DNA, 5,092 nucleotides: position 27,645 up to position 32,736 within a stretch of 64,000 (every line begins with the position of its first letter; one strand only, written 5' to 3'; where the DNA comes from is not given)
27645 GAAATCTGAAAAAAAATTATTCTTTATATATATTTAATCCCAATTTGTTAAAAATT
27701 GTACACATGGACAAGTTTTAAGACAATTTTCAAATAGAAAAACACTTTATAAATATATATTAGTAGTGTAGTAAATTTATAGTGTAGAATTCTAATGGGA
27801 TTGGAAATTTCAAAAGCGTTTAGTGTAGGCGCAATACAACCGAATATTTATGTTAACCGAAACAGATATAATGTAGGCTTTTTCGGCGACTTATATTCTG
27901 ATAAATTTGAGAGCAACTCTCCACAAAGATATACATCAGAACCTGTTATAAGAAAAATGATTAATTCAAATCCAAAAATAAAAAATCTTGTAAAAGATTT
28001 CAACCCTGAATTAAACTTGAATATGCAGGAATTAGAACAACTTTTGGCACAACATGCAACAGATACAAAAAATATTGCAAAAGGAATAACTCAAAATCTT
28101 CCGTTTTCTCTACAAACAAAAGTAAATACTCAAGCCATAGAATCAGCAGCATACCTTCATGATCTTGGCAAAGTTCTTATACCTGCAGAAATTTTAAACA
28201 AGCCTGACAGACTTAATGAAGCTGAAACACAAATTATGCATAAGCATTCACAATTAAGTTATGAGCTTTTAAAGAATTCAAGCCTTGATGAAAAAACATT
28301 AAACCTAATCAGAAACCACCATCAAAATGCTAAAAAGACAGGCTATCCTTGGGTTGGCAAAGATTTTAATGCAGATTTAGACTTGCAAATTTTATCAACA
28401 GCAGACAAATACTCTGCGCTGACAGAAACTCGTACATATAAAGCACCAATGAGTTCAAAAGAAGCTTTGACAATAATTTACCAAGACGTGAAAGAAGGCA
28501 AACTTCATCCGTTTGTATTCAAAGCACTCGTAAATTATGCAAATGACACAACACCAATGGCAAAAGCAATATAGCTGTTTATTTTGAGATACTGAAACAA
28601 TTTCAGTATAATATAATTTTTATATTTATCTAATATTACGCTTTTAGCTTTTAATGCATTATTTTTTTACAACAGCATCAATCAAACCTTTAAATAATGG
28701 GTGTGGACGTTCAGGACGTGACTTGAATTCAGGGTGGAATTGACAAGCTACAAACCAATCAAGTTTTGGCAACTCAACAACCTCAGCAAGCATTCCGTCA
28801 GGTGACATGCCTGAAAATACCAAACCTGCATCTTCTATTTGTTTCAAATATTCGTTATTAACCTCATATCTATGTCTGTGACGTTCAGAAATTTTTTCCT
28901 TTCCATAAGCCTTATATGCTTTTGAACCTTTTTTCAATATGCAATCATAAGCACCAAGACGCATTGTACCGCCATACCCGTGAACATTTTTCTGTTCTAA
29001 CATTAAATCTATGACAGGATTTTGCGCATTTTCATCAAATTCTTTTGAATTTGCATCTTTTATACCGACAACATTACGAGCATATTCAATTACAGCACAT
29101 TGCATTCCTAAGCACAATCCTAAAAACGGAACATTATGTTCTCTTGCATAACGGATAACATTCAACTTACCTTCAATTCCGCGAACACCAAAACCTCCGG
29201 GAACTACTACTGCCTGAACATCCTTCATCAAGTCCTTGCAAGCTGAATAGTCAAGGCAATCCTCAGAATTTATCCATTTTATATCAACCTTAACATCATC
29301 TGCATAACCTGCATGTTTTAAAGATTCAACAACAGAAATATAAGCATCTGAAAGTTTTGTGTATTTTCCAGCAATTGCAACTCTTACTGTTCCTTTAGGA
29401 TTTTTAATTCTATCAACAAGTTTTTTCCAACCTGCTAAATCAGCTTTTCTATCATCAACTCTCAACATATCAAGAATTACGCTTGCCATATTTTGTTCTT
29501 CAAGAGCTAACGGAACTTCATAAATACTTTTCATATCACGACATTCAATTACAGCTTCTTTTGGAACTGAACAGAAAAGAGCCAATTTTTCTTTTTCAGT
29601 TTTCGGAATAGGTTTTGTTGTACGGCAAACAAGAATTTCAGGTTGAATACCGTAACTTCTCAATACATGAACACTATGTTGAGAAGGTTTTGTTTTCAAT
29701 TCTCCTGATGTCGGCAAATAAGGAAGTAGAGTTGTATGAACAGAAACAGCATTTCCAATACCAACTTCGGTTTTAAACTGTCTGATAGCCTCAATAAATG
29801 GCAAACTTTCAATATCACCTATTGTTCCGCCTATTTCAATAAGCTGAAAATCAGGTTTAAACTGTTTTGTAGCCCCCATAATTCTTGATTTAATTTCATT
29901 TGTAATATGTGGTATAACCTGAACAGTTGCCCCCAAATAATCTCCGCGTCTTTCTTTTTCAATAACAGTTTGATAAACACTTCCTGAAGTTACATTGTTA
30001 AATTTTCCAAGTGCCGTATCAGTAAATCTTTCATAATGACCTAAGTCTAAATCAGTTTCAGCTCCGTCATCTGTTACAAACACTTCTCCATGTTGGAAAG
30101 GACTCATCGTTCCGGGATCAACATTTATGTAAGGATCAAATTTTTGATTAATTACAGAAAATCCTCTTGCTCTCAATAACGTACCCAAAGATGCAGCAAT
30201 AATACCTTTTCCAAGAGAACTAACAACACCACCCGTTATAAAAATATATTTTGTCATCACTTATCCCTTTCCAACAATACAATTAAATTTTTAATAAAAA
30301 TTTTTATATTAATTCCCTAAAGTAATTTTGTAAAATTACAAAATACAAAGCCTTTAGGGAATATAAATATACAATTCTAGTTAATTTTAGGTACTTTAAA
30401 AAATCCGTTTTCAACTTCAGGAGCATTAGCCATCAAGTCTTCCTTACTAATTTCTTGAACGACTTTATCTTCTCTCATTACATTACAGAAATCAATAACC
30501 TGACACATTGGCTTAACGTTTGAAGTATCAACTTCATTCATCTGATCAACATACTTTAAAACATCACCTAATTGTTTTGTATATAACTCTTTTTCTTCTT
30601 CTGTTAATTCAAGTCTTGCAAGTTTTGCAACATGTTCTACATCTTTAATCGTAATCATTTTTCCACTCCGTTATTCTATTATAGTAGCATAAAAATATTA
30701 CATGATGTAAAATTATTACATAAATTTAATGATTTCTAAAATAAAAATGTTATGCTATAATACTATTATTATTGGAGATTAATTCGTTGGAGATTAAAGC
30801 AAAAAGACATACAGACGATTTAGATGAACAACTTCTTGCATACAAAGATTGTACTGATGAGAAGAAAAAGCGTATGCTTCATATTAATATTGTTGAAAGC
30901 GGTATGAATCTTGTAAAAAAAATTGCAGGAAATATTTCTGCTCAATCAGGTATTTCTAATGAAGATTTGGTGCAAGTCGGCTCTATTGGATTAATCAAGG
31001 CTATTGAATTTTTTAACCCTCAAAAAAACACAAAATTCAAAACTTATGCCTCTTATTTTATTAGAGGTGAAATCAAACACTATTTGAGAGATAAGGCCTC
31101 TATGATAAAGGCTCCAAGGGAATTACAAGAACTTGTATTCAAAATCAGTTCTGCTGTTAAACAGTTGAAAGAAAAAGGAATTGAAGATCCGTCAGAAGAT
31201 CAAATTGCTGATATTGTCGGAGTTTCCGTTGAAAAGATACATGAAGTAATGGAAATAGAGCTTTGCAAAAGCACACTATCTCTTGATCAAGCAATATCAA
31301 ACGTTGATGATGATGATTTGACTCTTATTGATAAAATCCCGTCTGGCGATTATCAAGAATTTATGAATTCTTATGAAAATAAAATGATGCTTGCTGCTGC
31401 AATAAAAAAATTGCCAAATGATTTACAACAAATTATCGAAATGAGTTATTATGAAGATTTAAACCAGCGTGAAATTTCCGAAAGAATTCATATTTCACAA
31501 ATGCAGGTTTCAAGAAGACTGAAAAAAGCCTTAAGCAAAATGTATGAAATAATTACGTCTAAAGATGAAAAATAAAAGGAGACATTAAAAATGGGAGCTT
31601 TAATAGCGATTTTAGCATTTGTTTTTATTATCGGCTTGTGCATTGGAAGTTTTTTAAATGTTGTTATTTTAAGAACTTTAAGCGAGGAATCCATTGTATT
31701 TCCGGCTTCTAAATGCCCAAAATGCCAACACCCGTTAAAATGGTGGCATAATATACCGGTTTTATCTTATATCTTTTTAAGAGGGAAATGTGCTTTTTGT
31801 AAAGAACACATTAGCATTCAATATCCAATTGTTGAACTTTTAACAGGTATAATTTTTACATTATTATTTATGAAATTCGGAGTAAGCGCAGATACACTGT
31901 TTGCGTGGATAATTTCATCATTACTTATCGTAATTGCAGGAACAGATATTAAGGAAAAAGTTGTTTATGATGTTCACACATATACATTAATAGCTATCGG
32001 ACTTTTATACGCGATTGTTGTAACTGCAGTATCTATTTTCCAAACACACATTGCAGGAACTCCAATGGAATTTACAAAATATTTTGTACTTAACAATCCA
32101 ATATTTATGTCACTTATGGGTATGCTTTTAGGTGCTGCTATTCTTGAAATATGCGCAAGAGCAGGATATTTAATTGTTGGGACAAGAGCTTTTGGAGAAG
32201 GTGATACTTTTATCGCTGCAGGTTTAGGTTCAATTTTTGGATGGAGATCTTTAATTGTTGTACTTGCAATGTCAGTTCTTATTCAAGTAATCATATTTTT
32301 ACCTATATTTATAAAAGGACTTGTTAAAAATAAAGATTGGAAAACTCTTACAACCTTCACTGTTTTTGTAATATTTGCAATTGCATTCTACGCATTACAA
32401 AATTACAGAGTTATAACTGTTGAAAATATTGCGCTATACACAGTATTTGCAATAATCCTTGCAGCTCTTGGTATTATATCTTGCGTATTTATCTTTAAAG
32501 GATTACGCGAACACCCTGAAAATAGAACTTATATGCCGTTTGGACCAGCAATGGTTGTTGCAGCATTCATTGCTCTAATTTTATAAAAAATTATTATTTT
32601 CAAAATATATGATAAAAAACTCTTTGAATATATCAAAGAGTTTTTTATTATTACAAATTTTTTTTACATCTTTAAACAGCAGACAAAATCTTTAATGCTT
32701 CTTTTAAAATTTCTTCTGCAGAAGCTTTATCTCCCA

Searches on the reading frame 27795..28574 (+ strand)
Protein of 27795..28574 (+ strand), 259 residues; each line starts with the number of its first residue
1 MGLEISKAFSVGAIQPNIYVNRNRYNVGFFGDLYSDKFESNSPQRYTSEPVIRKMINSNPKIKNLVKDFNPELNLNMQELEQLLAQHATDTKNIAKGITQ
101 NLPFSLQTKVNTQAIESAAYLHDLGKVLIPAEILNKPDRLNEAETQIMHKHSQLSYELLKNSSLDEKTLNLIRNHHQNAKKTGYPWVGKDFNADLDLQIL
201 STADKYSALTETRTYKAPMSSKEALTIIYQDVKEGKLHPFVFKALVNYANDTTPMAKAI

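Call 59: search_protein_families(library=pfam, proteins=[window:27795-28574:+], max_evalue=0.0001)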
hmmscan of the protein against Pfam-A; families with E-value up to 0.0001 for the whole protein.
window:27795-28574:+ (259 aa): 2 families
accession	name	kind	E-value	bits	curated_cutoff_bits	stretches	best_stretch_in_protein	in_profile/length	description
PF13487.12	HD_5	-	8.5e-20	71.6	27.2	1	82-233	12-163/170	HD domain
PF01966.28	HD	-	3.6e-14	53.5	22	1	86-208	3-115/116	HD domain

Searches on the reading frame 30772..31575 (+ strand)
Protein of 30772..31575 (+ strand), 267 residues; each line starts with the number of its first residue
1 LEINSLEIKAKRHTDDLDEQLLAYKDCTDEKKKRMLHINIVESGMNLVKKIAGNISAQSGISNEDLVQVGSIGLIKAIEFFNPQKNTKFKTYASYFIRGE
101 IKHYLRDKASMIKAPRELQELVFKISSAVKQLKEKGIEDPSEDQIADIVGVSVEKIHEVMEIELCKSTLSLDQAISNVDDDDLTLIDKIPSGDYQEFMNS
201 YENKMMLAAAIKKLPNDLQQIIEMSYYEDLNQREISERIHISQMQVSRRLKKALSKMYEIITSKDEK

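Call 59: search_protein_families(library=pfam, proteins=[window:30772-31575:+], max_evalue=0.0001)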
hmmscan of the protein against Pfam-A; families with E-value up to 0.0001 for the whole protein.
window:30772-31575:+ (267 aa): 5 families
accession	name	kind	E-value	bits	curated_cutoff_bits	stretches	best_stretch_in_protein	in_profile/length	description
PF04545.22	Sigma70_r4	-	1.1e-14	54.1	24.1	1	210-258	1-49/50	Sigma-70, region 4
PF04542.20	Sigma70_r2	-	7.4e-14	51.7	24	1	41-109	2-69/71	Sigma-70 region 2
PF08281.18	Sigma70_r4_2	-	5.8e-12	45.5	25.7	1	205-257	2-54/54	Sigma-70, region 4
PF04539.22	Sigma70_r3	-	1e-08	35.6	25.3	1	122-183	3-62/78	Sigma-70 region 3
PF13412.12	HTH_24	-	6.9e-06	26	21.9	0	229-253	17-41/48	Winged helix-turn-helix DNA-binding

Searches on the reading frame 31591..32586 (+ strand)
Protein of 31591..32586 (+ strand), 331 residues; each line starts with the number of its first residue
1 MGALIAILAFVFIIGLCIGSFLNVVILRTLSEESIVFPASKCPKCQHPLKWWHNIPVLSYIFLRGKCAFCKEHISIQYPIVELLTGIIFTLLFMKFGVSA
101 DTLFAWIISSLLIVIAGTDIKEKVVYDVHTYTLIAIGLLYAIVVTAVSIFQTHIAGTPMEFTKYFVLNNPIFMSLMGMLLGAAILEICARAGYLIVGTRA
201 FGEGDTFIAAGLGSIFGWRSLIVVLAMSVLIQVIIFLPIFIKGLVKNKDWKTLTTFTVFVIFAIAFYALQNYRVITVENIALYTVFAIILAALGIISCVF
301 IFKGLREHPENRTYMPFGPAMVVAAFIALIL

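Call 47: search_protein_families(library=ncbifam, proteins=[window:31591-32586:+], max_evalue=0.01)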
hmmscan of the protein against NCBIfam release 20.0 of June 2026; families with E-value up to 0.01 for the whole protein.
window:31591-32586:+ (331 aa): 0 families

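Call 59: search_protein_families(library=pfam, proteins=[window:31591-32586:+], max_evalue=0.0001)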
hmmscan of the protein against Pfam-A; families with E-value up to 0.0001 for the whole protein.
window:31591-32586:+ (331 aa): 2 families
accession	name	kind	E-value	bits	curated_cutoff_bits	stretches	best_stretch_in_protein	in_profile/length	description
PF06750.18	A24_N_bact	-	1.7e-36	124.5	23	1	13-96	1-84/84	Bacterial Peptidase A24 N-terminal domain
PF01478.23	Peptidase_A24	-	3.3e-08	34.4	26.5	1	106-236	1-103/104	Type IV leader peptidase family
